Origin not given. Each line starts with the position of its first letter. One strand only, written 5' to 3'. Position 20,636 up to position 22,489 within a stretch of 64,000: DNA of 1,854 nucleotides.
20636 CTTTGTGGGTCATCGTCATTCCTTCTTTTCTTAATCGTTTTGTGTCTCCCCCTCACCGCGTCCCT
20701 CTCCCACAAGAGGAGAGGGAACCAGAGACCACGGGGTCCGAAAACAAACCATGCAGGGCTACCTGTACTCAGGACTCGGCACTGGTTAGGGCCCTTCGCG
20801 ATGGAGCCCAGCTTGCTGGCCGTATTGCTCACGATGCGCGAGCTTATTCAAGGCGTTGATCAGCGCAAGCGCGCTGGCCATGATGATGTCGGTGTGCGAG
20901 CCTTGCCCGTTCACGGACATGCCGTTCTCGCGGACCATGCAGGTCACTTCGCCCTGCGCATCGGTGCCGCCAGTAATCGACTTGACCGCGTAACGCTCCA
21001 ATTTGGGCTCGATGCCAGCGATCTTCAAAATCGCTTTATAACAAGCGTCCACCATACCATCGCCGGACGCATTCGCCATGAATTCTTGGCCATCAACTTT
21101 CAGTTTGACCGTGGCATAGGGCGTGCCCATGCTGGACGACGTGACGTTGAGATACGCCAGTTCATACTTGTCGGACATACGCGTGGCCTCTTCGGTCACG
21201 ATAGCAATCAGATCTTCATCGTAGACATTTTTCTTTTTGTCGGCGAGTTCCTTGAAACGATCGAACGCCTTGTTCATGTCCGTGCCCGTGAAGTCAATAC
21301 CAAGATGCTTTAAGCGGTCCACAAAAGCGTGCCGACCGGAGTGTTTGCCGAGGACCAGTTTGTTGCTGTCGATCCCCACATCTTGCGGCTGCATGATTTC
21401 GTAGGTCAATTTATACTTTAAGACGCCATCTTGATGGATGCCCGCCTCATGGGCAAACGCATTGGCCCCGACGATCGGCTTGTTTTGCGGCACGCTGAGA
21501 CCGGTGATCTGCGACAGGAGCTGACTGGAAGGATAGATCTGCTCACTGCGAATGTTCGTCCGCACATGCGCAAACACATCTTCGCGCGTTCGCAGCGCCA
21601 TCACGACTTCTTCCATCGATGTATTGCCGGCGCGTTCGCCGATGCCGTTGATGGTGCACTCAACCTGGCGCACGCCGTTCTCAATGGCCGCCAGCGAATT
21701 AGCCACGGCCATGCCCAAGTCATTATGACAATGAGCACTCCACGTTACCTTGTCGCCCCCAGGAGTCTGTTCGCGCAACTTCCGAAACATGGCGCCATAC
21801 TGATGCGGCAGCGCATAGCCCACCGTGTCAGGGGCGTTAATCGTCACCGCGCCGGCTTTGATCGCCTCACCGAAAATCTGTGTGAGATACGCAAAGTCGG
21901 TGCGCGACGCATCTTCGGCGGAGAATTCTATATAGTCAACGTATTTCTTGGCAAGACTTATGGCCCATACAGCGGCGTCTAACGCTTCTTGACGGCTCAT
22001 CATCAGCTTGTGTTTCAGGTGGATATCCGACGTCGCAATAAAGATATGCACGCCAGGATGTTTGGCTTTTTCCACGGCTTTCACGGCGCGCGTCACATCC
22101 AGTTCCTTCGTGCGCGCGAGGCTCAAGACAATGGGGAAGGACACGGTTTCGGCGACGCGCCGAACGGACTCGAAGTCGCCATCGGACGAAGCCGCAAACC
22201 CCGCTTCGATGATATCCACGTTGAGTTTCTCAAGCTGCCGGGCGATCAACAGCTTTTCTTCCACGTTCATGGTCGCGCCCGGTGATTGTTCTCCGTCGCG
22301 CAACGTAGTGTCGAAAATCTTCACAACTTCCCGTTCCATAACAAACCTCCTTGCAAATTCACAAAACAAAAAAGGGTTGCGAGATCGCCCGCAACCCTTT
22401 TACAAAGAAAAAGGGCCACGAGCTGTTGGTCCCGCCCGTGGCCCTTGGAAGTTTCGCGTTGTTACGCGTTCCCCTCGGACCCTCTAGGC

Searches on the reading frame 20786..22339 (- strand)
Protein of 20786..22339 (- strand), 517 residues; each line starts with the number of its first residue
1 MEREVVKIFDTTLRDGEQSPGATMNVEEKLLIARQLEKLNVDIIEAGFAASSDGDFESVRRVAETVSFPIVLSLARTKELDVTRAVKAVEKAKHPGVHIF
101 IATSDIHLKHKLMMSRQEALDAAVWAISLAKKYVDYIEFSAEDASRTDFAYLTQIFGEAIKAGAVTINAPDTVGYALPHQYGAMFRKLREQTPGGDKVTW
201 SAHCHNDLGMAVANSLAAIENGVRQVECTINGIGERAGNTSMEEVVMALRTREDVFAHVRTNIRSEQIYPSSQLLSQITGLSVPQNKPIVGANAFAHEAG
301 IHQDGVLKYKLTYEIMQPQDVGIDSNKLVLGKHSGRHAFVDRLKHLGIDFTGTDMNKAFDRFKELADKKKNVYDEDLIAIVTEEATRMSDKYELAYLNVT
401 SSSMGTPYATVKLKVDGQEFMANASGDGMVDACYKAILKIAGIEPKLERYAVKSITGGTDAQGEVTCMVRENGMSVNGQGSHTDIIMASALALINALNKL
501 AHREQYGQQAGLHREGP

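Call 6: search_protein_families(library=ncbifam, proteins=[window:20786-22339:-])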
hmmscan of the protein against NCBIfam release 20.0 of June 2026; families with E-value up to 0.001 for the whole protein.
window:20786-22339:- (517 aa): 26 families (the best 25 are shown)
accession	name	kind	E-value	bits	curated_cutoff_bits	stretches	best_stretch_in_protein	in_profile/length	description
NF002086.0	PRK00915.1-3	equivalog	7.9e-224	743.9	532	1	3-508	4-509/516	2-isopropylmalate synthase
NF002087.0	PRK00915.1-4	equivalog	1.1e-216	720.3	729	1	3-506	4-508/516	2-isopropylmalate synthase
TIGR00973.1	leuA_bact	equivalog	1.7e-206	686.5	598.7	1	6-498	2-494/494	2-isopropylmalate synthase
NF002088.0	PRK00915.1-5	equivalog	1.8e-197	656.9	697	1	5-508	3-506/514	2-isopropylmalate synthase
NF002084.0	PRK00915.1-1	equivalog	6.8e-172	572.7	748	1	4-505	3-504/523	2-isopropylmalate synthase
NF002085.0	PRK00915.1-2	subfamily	5.9e-146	487.2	517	1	3-504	11-503/504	2-isopropylmalate synthase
TIGR02090.1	LEU1_arch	subfamily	1.6e-118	396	484.75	1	6-381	1-363/363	isopropylmalate/citramalate/homocitrate synthases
NF041069.1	IPMS_Sufob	equivalog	4.7e-114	381.5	600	1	6-383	1-367/371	isopropylmalate synthase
TIGR02660.1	nifV_homocitr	equivalog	1.1e-88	298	462.9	1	6-380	2-364/365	homocitrate synthase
TIGR02146.1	LysS_fung_arch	equivalog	3.8e-77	259.8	413.55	1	8-363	1-343/344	homocitrate synthase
NF042434.1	IPMS_Lepto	equivalog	1e-72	245.2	500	1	3-369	3-373/374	2-isopropylmalate synthase LeuA2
TIGR00977.1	citramal_synth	equivalog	7.6e-61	206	450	1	6-499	2-515/526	citramalate synthase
NF042433.1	CitmalDyn_Leptosp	equivalog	4.5e-59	200.4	950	1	4-466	6-471/514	(R)-citramalate synthase CimA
NF002991.1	PRK03739.1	subfamily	8.5e-46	156.8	455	1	11-499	32-550/550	2-isopropylmalate synthase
TIGR00970.1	leuA_yeast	equivalog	9.7e-35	120.1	697.4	1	10-502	31-564/564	2-isopropylmalate synthase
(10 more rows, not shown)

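Call 36: find_related_loci(query=window:20786-22339:-, collection=metagenome_contigs, flank=2000)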
Query window:20786-22339:- (517 aa) in metagenome_contigs; peptide patterns used: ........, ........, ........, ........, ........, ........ (x = any residue, [..] = any of these).
600 stretches matched a pattern (row limit reached: there are more); 585 encode a relative of the query (tblastn E <= 1e-3); the best 80 are kept; 80 distinct loci.
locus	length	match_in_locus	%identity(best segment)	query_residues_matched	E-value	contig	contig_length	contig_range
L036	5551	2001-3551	87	1-517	0e+0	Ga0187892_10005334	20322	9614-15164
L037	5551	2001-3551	87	1-517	0e+0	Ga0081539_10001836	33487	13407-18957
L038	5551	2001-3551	87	1-517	0e+0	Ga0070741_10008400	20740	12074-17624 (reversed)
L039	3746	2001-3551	86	1-517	0e+0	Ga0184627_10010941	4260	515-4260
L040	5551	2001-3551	85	1-517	0e+0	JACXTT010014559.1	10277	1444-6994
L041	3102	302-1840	87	5-517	0e+0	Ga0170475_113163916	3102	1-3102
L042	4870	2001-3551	85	1-517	0e+0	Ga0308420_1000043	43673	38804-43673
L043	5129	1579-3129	84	1-517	0e+0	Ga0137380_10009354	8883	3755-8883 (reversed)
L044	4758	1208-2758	83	1-517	0e+0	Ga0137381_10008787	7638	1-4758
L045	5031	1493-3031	84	5-517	0e+0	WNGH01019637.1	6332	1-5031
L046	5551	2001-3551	79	1-517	0e+0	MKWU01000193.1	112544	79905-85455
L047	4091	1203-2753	80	1-517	0e+0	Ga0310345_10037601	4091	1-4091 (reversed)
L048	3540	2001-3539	78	1-513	0e+0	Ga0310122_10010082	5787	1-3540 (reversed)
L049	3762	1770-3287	73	1-506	0e+0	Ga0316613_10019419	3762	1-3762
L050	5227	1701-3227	72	6-517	0e+0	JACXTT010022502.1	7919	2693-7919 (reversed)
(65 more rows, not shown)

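Call 56: find_encoding_contigs(protein=window:20786-22339:-, flank=1500, max_places=3)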
Protein window:20786-22339:- (517 aa): 1 contig read that carries it; 1 place shown.
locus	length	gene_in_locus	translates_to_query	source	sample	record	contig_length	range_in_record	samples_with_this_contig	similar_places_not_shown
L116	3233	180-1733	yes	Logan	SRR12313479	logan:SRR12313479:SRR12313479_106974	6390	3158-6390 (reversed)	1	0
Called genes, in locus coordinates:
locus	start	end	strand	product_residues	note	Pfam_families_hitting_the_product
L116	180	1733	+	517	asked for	PF00682:HMGL-like, PF22617:HCS_D2, PF08502:LeuA_dimer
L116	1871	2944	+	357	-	PF00180:Iso_dh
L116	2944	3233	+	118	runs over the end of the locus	-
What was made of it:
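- Tried and rejected: Source of the window. find_encoding_contigs gave only a 6.4-kb Logan contig, which is uninformative (call 56).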
